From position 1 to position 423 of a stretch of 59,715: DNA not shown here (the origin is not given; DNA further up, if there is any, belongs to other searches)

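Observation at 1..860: Tandem pilins with an identical 137-bp constant 5' block and divergent variable 3' halves: possible pilin cassette switching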

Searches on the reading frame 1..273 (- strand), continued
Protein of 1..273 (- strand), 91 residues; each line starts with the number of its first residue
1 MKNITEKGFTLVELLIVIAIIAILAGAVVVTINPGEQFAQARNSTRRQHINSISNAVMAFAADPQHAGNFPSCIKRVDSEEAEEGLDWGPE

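Call 62: find_encoding_contigs(protein=P0072, flank=5000, max_places=2)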
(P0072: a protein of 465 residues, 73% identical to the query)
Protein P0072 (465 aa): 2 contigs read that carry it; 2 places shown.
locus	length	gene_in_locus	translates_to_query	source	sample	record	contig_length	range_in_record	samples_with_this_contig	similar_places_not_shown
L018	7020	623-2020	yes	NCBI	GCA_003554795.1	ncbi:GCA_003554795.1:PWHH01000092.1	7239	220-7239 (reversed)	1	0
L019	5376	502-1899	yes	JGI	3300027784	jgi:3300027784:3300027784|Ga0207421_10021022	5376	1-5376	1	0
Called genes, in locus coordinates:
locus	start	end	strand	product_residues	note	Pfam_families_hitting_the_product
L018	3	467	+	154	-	?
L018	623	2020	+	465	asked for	PF00091:Tubulin, PF12327:FtsZ_C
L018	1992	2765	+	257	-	-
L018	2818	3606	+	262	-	PF00106:adh_short, PF08659:KR, PF23441:SDR (weak), PF13561:adh_short_C2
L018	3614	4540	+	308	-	PF00890:FAD_binding_2 (faint), PF01134:GIDA (faint), PF01266:DAO (faint), PF01946:Thi4 (faint), PF03486:HI0933_like (faint), PF07992:Pyr_redox_2, PF13738:Pyr_redox_3, PF00070:Pyr_redox, +1 more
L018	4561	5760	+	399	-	PF03952:Enolase_N, PF00113:Enolase_C, PF13378:MR_MLE_C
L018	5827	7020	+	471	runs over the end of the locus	?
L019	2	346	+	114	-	?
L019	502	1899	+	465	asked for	PF00091:Tubulin, PF12327:FtsZ_C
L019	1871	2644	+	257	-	-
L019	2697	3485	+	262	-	PF00106:adh_short, PF08659:KR, PF13561:adh_short_C2, PF23441:SDR (weak)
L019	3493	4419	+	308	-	PF00890:FAD_binding_2 (faint), PF01134:GIDA (faint), PF01266:DAO (faint), PF01946:Thi4 (faint), PF03486:HI0933_like (faint), PF07992:Pyr_redox_2, PF13738:Pyr_redox_3, PF00070:Pyr_redox, +1 more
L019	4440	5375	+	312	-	?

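Call 63: find_encoding_contigs(protein=P0085, flank=5000, max_places=2)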
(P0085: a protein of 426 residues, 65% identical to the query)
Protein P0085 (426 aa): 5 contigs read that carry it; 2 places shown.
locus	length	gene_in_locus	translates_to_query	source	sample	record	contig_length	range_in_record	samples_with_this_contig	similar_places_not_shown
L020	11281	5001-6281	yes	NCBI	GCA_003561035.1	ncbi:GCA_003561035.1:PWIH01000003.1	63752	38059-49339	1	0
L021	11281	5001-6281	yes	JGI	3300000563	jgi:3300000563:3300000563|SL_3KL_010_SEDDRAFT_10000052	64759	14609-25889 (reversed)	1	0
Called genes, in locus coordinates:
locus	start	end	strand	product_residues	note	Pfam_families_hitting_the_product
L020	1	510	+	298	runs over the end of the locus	PF18075:FtsX_ECD, PF02687:FtsX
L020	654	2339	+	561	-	PF00343:Phosphorylase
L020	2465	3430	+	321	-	PF00579:tRNA-synt_1b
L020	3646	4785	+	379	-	PF07581:Glug (faint)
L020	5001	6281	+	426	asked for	PF00091:Tubulin, PF12327:FtsZ_C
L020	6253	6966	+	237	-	-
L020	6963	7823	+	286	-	PF01256:Carb_kinase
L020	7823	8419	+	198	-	PF00890:FAD_binding_2 (faint), PF01134:GIDA (faint), PF01494:FAD_binding_3 (faint), PF01946:Thi4 (faint), PF07992:Pyr_redox_2, PF13738:Pyr_redox_3, PF00070:Pyr_redox, PF01266:DAO (weak), +4 more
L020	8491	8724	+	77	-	-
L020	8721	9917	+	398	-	PF03952:Enolase_N, PF00113:Enolase_C, PF13378:MR_MLE_C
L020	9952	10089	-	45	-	-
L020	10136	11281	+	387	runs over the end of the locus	PF01676:Metalloenzyme, PF10143:PhosphMutase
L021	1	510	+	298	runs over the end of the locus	PF18075:FtsX_ECD, PF02687:FtsX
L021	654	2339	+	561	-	PF00343:Phosphorylase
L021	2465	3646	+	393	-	PF00579:tRNA-synt_1b, PF22421:SYY_C-terminal (weak), PF01479:S4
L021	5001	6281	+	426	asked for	PF00091:Tubulin, PF12327:FtsZ_C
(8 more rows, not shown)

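Call 64: find_encoding_contigs(protein=P0079, flank=5000, max_places=2)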
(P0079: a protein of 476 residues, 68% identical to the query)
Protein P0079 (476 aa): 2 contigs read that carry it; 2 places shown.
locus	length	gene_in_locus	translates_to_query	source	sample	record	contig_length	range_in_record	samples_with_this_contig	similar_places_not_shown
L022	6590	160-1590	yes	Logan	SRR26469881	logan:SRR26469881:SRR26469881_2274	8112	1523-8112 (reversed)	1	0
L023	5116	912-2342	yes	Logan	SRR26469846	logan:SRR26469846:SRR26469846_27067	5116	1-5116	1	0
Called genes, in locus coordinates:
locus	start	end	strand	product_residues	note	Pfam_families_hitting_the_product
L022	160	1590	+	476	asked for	PF00091:Tubulin, PF12327:FtsZ_C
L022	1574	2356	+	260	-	-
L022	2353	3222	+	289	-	PF01256:Carb_kinase, PF02110:HK (weak)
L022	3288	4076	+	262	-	PF00106:adh_short, PF08659:KR, PF23441:SDR (weak), PF13561:adh_short_C2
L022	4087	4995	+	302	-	PF00890:FAD_binding_2 (faint), PF01134:GIDA (faint), PF01266:DAO (faint), PF01946:Thi4 (faint), PF07992:Pyr_redox_2, PF12831:FAD_oxidored (weak), PF13738:Pyr_redox_3, PF00070:Pyr_redox, +2 more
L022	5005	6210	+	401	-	PF03952:Enolase_N, PF00113:Enolase_C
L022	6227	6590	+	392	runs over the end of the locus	PF01676:Metalloenzyme, PF10143:PhosphMutase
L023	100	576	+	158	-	PF07963:N_methyl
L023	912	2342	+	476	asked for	PF00091:Tubulin, PF12327:FtsZ_C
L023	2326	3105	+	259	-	-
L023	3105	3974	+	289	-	PF01256:Carb_kinase, PF02110:HK (faint)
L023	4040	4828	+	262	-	PF00106:adh_short, PF08659:KR, PF23441:SDR (weak), PF13561:adh_short_C2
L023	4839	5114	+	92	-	?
